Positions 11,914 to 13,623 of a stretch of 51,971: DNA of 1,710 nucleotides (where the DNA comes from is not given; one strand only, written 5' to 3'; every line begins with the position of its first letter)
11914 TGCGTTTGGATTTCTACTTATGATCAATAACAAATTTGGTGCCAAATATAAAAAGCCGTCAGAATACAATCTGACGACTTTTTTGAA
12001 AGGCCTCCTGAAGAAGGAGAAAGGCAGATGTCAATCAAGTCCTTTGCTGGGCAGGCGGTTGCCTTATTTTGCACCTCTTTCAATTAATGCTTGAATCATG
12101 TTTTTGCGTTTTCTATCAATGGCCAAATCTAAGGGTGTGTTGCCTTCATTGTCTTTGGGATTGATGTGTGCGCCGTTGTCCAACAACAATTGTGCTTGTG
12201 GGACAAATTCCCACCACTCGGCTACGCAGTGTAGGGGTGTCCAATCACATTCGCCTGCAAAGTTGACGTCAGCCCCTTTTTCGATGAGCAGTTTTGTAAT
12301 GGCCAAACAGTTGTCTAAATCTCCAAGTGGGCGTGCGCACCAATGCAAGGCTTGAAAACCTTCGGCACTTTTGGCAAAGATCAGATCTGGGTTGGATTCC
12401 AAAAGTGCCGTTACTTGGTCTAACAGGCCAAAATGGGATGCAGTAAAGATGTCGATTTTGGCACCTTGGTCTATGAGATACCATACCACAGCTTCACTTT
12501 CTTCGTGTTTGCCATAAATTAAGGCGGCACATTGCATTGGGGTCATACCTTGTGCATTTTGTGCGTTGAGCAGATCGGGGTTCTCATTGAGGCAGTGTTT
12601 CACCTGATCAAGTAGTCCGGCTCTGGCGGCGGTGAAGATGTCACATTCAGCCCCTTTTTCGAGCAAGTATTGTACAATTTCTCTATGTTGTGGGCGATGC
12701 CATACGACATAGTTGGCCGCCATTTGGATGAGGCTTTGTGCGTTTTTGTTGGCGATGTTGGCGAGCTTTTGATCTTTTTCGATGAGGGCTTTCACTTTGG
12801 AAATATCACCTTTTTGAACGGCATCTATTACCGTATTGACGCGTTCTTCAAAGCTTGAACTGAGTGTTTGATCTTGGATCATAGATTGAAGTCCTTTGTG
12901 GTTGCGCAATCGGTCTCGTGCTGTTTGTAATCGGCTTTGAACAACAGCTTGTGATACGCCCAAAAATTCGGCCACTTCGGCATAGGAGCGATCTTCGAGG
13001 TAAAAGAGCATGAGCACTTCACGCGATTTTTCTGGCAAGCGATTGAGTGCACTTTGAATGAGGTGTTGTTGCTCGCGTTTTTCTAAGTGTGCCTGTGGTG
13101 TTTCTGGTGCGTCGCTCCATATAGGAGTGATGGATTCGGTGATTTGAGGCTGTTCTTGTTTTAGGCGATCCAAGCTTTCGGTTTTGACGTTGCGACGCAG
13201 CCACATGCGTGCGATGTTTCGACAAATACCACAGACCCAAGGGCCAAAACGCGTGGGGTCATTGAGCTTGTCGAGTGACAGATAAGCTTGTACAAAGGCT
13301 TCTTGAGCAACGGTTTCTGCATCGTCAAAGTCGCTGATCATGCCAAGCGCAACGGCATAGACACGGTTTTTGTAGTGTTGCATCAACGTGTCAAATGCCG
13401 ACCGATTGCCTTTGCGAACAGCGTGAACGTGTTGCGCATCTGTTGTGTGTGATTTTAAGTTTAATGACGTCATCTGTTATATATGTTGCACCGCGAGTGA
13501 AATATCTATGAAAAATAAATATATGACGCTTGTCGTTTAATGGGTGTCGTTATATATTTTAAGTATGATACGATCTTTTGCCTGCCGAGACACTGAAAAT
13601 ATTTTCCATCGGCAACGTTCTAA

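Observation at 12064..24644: Cluster of ECF sigma factors fused to ankyrin-repeat arrays, with stand-alone ankyrin paralogs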

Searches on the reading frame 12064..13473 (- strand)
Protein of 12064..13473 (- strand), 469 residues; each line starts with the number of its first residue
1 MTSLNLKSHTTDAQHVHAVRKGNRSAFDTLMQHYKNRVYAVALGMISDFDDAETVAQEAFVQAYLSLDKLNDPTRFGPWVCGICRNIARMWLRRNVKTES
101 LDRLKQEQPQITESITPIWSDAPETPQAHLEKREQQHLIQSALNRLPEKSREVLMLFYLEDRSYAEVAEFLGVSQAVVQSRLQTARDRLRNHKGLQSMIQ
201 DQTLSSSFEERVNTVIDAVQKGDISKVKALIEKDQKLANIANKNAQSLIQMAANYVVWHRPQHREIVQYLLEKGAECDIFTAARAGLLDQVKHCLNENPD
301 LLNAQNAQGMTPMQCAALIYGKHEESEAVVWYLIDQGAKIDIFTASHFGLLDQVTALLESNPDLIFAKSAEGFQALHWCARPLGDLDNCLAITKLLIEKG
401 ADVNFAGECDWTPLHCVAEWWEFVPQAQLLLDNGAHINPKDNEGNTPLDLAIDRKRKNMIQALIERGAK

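Call 4: search_protein_families(library=pfam, proteins=[window:12064-13473:-], max_evalue=0.01)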
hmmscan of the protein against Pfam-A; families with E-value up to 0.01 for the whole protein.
window:12064-13473:- (469 aa): 12 families
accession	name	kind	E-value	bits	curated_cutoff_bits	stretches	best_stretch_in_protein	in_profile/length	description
PF12796.13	Ank_2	-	6.9e-25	87.9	27.3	3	376-468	1-84/90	Ankyrin repeats (3 copies)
PF13637.12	Ank_4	-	7.5e-23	80.5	22.7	3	426-464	12-50/50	Ankyrin repeats (many copies)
PF00023.36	Ank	-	3.9e-22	77.5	21.1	1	410-442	2-33/33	Ankyrin repeat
PF08281.18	Sigma70_r4_2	-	6.5e-15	54.9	25.7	1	138-189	3-54/54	Sigma-70, region 4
PF04545.22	Sigma70_r4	-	2.8e-12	46.4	24.1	1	142-191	1-50/50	Sigma-70, region 4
PF13606.12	Ank_3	-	1.3e-11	43.9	22.3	0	443-468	1-26/30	Ankyrin repeat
PF04542.20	Sigma70_r2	-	2.3e-10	40.6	24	1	30-96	1-69/71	Sigma-70 region 2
PF13857.12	Ank_5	-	9.7e-09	35.9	27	1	430-451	35-56/56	Ankyrin repeats (many copies)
PF04297.20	UPF0122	-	3.2e-05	24.5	22.7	1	138-215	10-87/101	Putative helix-turn-helix protein, YlxM / p13 like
PF07638.17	Sigma70_ECF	-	5.4e-05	23.6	21.1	1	131-192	118-182/185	ECF sigma factor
PF22813.1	TcaA_2nd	-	0.003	18.3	26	0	209-253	2-46/103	TcaA protein second domain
PF02671.26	PAH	-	0.0032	17.6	21.3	0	349-365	22-38/45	Paired amphipathic helix repeat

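Call 6: find_homologous_proteins(query=window:12064-13473:-)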
Query window:12064-13473:- (469 aa): 1159 proteins with E <= 0.001 among 8000 candidates; the best 120 are listed.
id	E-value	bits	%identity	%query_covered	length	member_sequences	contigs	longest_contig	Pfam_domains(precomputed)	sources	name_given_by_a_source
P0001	0.0e+0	1054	98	100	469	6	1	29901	PF13606.13,PF13857.13,PF04545.23,PF12796.14,PF00023.37,PF04542.21,PF13637.13,PF08281.19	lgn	-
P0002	2.5e-282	955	89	100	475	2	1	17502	PF13606.13,PF13857.13,PF07638.18,PF04545.23,PF12796.14,PF00023.37,PF04542.21,PF13637.13,PF08281.19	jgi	-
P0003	1.0e-234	798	75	100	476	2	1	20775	PF13606.13,PF13857.13,PF04545.23,PF12796.14,PF00023.37,PF04542.21,PF13637.13,PF08281.19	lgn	-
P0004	1.8e-168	579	58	99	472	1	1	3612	PF13606.13,PF13857.13,PF07638.18,PF04545.23,PF12796.14,PF00023.37,PF04542.21,PF13637.13,PF08281.19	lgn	-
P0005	6.7e-156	538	54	99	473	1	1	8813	PF13606.13,PF13857.13,PF04545.23,PF12796.14,PF00023.37,PF04542.21,PF13637.13,PF08281.19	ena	-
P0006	1.1e-145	504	83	58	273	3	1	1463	PF13606.13,PF13857.13,PF12796.14,PF00023.37,PF13637.13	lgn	-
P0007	9.1e-140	485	79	58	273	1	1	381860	PF13606.13,PF13857.13,PF12796.14,PF00023.37,PF13637.13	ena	-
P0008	4.7e-138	479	79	58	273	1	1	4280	PF13606.13,PF13857.13,PF12796.14,PF00023.37,PF13637.13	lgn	-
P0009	2.2e-85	306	57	57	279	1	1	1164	PF13606.13,PF13857.13,PF12796.14,PF00023.37,PF13637.13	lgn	-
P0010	1.2e-84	303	56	56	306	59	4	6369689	PF13606.13,PF13857.13,PF12796.14,PF00023.37,PF13637.13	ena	-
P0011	1.2e-84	303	55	56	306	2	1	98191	PF13606.13,PF13857.13,PF12796.14,PF00023.37,PF13637.13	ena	-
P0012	1.6e-84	303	55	56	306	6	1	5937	PF13606.13,PF13857.13,PF12796.14,PF00023.37,PF13637.13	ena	-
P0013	1.8e-84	303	56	56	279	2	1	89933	PF13606.13,PF13857.13,PF12796.14,PF00023.37,PF13637.13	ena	-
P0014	4.1e-84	301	55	56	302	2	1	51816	PF13606.13,PF13857.13,PF12796.14,PF00023.37,PF13637.13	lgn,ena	-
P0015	1.1e-82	297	55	56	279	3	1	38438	PF13606.13,PF13857.13,PF12796.14,PF00023.37,PF13637.13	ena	-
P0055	7.5e-75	271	52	55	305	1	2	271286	PF13606.13,PF13857.13,PF12796.14,PF00023.37,PF13637.13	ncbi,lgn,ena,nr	ncbi:MAG: ankyrin repeat domain-containing protein [Candidatus Poribacteria bacterium]|nr:ankyrin re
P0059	7.9e-59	218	37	51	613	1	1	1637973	PF13606.13,PF13857.13,PF04545.23,PF12796.14,PF00023.37,PF04542.21,PF13637.13,PF08281.19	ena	-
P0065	1.1e-50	191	37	54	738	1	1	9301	PF13606.13,PF13857.13,PF12796.14,PF00023.37,PF04542.21,PF13637.13,PF08281.19,PF24521.3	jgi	jgi:ankyrin repeat protein/DNA-directed RNA polymerase specialized sigma24 family protein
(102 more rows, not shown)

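Call 8: find_encoding_contigs(protein=P0007, flank=6000, max_places=3)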
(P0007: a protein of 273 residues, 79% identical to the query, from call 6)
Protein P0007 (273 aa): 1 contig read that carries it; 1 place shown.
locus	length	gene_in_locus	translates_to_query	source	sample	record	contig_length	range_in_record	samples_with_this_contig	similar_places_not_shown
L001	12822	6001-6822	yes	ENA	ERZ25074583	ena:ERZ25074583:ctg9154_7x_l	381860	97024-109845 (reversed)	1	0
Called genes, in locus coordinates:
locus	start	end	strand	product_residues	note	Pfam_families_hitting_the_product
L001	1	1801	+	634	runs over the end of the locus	-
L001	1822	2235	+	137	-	PF16798:DUF5069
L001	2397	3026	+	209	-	PF12796:Ank_2 (weak), PF24521:Ank_KRIT1 (faint), PF12796:Ank_2, PF13637:Ank_4, PF00023:Ank, PF13606:Ank_3 (weak), PF13637:Ank_4, PF12796:Ank_2 (weak), +1 more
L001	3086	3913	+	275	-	PF04542:Sigma70_r2, PF08281:Sigma70_r4_2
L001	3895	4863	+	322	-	PF13606:Ank_3 (faint), PF13637:Ank_4 (faint), PF13857:Ank_5 (faint), PF12796:Ank_2, PF24521:Ank_KRIT1 (weak), PF12796:Ank_2, PF00023:Ank (weak)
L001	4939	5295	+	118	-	PF13606:Ank_3 (faint), PF12796:Ank_2, PF13637:Ank_4 (weak), PF13857:Ank_5 (faint), PF13637:Ank_4, PF00023:Ank (weak)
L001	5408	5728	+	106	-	-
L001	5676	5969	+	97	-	PF08281:Sigma70_r4_2, PF04545:Sigma70_r4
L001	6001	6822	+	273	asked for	PF00023:Ank (faint), PF13637:Ank_4 (faint), PF13857:Ank_5 (faint), PF13606:Ank_3 (faint), PF12796:Ank_2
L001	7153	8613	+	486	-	PF01134:GIDA (faint), PF01494:FAD_binding_3 (faint), PF07992:Pyr_redox_2, PF13450:NAD_binding_8 (faint), PF13738:Pyr_redox_3, PF00070:Pyr_redox, PF02852:Pyr_redox_dim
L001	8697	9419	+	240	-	PF09335:VTT_dom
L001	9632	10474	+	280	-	PF13344:Hydrolase_6, PF00702:Hydrolase, PF13419:HAD_2 (weak), PF13242:Hydrolase_like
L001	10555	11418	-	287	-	PF10340:Say1_Mug180 (weak), PF20434:BD-FAE (weak), PF07859:Abhydrolase_3, PF00326:Peptidase_S9 (faint)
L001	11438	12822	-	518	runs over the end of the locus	PF00884:Sulfatase, PF01663:Phosphodiest (faint), PF16347:SGSH_C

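Call 10: find_encoding_contigs(protein=P0010, flank=6000, max_places=3)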
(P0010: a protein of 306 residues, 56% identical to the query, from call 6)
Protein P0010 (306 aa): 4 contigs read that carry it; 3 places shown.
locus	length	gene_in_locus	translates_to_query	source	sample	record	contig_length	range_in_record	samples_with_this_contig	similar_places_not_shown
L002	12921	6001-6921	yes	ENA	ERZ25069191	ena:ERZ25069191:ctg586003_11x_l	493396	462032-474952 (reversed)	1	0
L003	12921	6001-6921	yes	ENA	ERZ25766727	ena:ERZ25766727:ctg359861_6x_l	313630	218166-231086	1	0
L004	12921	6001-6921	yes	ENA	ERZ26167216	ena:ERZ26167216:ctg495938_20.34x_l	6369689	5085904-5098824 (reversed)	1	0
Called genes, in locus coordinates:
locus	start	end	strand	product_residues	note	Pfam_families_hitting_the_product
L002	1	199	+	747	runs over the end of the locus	PF07690:MFS_1, PF13517:FG-GAP_3 (faint), PF01839:FG-GAP (faint)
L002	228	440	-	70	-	-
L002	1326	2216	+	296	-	-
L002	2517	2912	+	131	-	-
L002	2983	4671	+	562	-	PF12796:Ank_2 (weak), PF13606:Ank_3 (faint), PF13637:Ank_4 (faint), PF13857:Ank_5 (faint), PF00023:Ank (faint), PF12796:Ank_2 (weak)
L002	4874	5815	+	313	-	PF02826:2-Hacid_dh_C, PF03446:NAD_binding_2 (weak)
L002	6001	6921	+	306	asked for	PF13857:Ank_5 (faint), PF00023:Ank (faint), PF13606:Ank_3 (faint), PF12796:Ank_2, PF13637:Ank_4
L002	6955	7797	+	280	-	PF04909:Amidohydro_2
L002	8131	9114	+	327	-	-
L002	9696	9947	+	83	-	-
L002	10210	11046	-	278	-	PF05721:PhyH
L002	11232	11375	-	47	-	-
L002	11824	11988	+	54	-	-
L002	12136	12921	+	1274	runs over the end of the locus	PF02384:N6_Mtase, PF20473:MmeI_Mtase (faint), PF07669:Eco57I, PF12950:TaqI_C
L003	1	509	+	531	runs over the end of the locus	PF13517:FG-GAP_3 (faint), PF01839:FG-GAP (faint)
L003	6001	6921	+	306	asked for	PF13857:Ank_5 (faint), PF00023:Ank (faint), PF13606:Ank_3 (faint), PF12796:Ank_2, PF13637:Ank_4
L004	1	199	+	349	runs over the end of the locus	PF01839:FG-GAP (faint), PF13517:FG-GAP_3 (faint)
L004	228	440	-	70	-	-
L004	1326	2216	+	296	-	-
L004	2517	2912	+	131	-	-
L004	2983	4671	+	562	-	PF12796:Ank_2 (weak), PF13606:Ank_3 (faint), PF13637:Ank_4 (faint), PF13857:Ank_5 (faint), PF00023:Ank (faint), PF12796:Ank_2 (weak)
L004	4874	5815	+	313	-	PF02826:2-Hacid_dh_C, PF03446:NAD_binding_2 (weak)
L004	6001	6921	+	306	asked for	PF13857:Ank_5 (faint), PF00023:Ank (faint), PF13606:Ank_3 (faint), PF12796:Ank_2, PF13637:Ank_4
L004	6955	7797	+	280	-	PF04909:Amidohydro_2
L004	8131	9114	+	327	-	-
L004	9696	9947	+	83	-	-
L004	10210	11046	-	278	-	PF05721:PhyH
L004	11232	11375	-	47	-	-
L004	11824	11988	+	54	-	-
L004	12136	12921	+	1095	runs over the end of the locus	PF02384:N6_Mtase, PF20473:MmeI_Mtase (faint), PF07669:Eco57I, PF12950:TaqI_C (weak)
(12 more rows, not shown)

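Call 19: search_protein_families(library=ncbifam, proteins=[window:12064-13473:-], max_evalue=0.001)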
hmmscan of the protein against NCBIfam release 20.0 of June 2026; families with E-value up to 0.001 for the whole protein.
window:12064-13473:- (469 aa): 112 families (the best 25 are shown)
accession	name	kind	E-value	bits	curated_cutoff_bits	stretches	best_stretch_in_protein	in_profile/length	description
NF007223.0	PRK09641.1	equivalog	5.7e-34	117.6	209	1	12-192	5-183/187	RNA polymerase sigma factor SigW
NF008888.0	PRK11922.1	equivalog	1e-32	113.6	204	1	7-201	12-202/231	RNA polymerase sigma factor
TIGR02948.1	SigW_bacill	equivalog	8.7e-30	104.2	243.1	1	11-192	4-183/187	RNA polymerase sigma factor SigW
TIGR02937.1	sigma70-ECF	superfamily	2.7e-29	101.9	42.9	1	26-191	2-163/165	sigma-70 family RNA polymerase sigma factor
NF004113.0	PRK05602.1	equivalog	5.9e-27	94.6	208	1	7-192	27-200/211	RNA polymerase sigma factor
NF009166.1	PRK12513.1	equivalog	4.4e-26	91.8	206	1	8-192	5-185/193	RNA polymerase sigma factor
TIGR02985.1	Sig70_bacteroi1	subfamily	5.6e-26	91.7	126.4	1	26-192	2-161/162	RNA polymerase sigma-70 factor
TIGR02939.1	RpoE_Sigma70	equivalog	2.5e-25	89.6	236.15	1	9-189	4-182/190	RNA polymerase sigma factor RpoE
TIGR02983.1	SigE-fam_strep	subfamily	9e-25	87.4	141.55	1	22-193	3-158/162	SigE family RNA polymerase sigma factor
NF009171.0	PRK12518.1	equivalog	5.8e-24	85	208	1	6-192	8-183/191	RNA polymerase sigma factor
TIGR02989.1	Sig-70_gvs1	subfamily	1.4e-23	83.6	124.55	1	26-190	2-155/158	RNA polymerase sigma-70 factor, Rhodopirellula/Verrucomicrobium family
NF058625.1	sigma_PG0214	equivalog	1.1e-22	80.5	130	1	24-191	3-159/170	GFO_1088 family ECF-type sigma factor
NF009195.0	PRK12543.1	subfamily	2.6e-22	79.2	197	1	9-200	4-185/192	RNA polymerase sigma factor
NF009185.0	PRK12533.1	equivalog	7.1e-22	78.1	248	1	16-196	22-196/231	RNA polymerase sigma factor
TIGR02950.1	SigM_subfam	subfamily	8.6e-22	77.7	147.95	1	28-191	3-156/159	RNA polymerase sigma factor, SigM family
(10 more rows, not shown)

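Call 23: find_encoding_contigs(protein=P0002, flank=10000, max_places=2)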
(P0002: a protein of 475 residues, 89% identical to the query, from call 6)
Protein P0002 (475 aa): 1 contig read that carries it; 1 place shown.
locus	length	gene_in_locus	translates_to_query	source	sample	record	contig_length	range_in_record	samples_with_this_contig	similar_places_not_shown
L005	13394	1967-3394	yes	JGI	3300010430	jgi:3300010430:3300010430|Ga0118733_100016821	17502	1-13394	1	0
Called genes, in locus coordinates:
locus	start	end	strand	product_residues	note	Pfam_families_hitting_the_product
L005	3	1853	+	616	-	?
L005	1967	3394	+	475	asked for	PF07638:Sigma70_ECF (faint), PF04542:Sigma70_r2, PF13606:Ank_3 (faint), PF04545:Sigma70_r4, PF08281:Sigma70_r4_2, PF00023:Ank (faint), PF13637:Ank_4 (faint), PF12796:Ank_2, +1 more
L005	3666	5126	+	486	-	PF01134:GIDA (faint), PF01494:FAD_binding_3 (faint), PF07992:Pyr_redox_2, PF13450:NAD_binding_8 (faint), PF13738:Pyr_redox_3, PF00070:Pyr_redox, PF02852:Pyr_redox_dim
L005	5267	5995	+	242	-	PF09335:VTT_dom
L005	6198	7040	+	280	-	PF13344:Hydrolase_6, PF00702:Hydrolase, PF13419:HAD_2 (weak), PF13242:Hydrolase_like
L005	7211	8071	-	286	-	PF10340:Say1_Mug180, PF20434:BD-FAE (weak), PF07859:Abhydrolase_3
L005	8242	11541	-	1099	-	PF13385:Laminin_G_3, PF00139:Lectin_legB, PF18483:Lectin_L-type_dom, PF21027:Sde0182_C (faint), PF18911:PKD_4 (weak), PF22352:K319L-like_PKD (weak), PF02494:HYR (faint), PF13860:FlgD_ig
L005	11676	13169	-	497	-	PF00072:Response_reg, PF00158:Sigma54_activat, PF14532:Sigma54_activ_2, PF07728:AAA_5 (weak), PF25601:AAA_lid_14, PF02954:HTH_8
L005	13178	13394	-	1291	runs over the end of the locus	PF07494:Reg_prop (faint), PF07495:Y_Y_Y, PF24896:Receiver_CRE1 (faint), PF00512:HisKA, PF02518:HATPase_c, PF00072:Response_reg, PF23198:PDE8A_N (faint)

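Call 24: find_encoding_contigs(protein=P0003, flank=10000, max_places=2)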
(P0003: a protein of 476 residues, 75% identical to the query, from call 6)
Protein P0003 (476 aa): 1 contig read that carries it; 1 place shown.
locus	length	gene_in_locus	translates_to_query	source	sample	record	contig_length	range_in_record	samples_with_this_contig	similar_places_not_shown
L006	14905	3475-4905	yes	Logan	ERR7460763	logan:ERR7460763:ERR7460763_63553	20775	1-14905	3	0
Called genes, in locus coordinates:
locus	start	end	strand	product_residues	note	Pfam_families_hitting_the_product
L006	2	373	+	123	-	?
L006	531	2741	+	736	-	PF04542:Sigma70_r2, PF24521:Ank_KRIT1 (faint), PF08281:Sigma70_r4_2, PF12796:Ank_2 (weak), PF13857:Ank_5 (weak), PF00023:Ank (weak), PF12796:Ank_2, PF13637:Ank_4, +1 more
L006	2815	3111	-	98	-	PF01381:HTH_3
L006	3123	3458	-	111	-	PF05015:HigB-like_toxin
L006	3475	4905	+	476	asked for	PF13606:Ank_3 (faint), PF04542:Sigma70_r2, PF04545:Sigma70_r4, PF08281:Sigma70_r4_2, PF00023:Ank (faint), PF13637:Ank_4 (faint), PF13857:Ank_5 (faint), PF12796:Ank_2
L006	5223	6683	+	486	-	PF01134:GIDA (weak), PF01266:DAO (faint), PF01494:FAD_binding_3 (faint), PF03486:HI0933_like (faint), PF07992:Pyr_redox_2, PF13738:Pyr_redox_3, PF00070:Pyr_redox, PF02852:Pyr_redox_dim, +1 more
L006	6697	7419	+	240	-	PF09335:VTT_dom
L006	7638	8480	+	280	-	PF13344:Hydrolase_6, PF13419:HAD_2 (faint), PF00702:Hydrolase, PF13242:Hydrolase_like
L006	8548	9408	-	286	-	PF10340:Say1_Mug180, PF20434:BD-FAE, PF07859:Abhydrolase_3, PF00326:Peptidase_S9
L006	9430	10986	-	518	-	PF00884:Sulfatase, PF01663:Phosphodiest (faint), PF16347:SGSH_C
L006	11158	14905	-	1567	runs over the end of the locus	PF13385:Laminin_G_3, PF02210:Laminin_G_2 (faint), PF13385:Laminin_G_3, PF18911:PKD_4 (weak), PF02494:HYR (weak), PF13860:FlgD_ig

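Call 25: find_encoding_contigs(protein=P0005, flank=10000, max_places=2)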
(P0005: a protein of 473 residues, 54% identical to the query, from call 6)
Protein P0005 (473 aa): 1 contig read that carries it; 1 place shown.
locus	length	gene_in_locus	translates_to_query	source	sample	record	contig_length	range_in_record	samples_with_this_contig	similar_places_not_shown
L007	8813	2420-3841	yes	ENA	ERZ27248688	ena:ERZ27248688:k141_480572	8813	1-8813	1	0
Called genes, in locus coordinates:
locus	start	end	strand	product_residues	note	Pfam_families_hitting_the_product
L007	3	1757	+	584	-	?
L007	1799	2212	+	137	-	PF16798:DUF5069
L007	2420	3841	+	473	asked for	PF04542:Sigma70_r2, PF13606:Ank_3 (faint), PF08281:Sigma70_r4_2, PF04545:Sigma70_r4, PF00023:Ank (faint), PF13637:Ank_4 (faint), PF12796:Ank_2, PF13857:Ank_5 (weak)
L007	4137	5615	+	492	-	PF00890:FAD_binding_2 (faint), PF01134:GIDA, PF01266:DAO (faint), PF01494:FAD_binding_3 (faint), PF03486:HI0933_like (faint), PF07992:Pyr_redox_2, PF00070:Pyr_redox, PF02852:Pyr_redox_dim, +1 more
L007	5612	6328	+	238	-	PF09335:VTT_dom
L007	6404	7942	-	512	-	PF00884:Sulfatase, PF01663:Phosphodiest (faint), PF16347:SGSH_C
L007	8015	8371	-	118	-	PF01740:STAS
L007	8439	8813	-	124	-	?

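Call 30: search_protein_families(library=padloc, proteins=[window:12064-13473:-], max_evalue=0.001)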
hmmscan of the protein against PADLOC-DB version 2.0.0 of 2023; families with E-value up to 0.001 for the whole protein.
window:12064-13473:- (469 aa): 4 families
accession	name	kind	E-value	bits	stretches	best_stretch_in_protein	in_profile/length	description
PDLC04783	PDC-M72A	-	9.3e-19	65.9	2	388-468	274-353/392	-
PDLC02908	Ankyrin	-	1.1e-07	28.6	1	276-324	803-851/880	-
PDLC01851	CARF3--CARF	-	0.0002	18.8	1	127-211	190-273/279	-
PDLC00581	JetC3|JetC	-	0.00052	15.9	1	86-252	849-1011/1473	DUF3584 domain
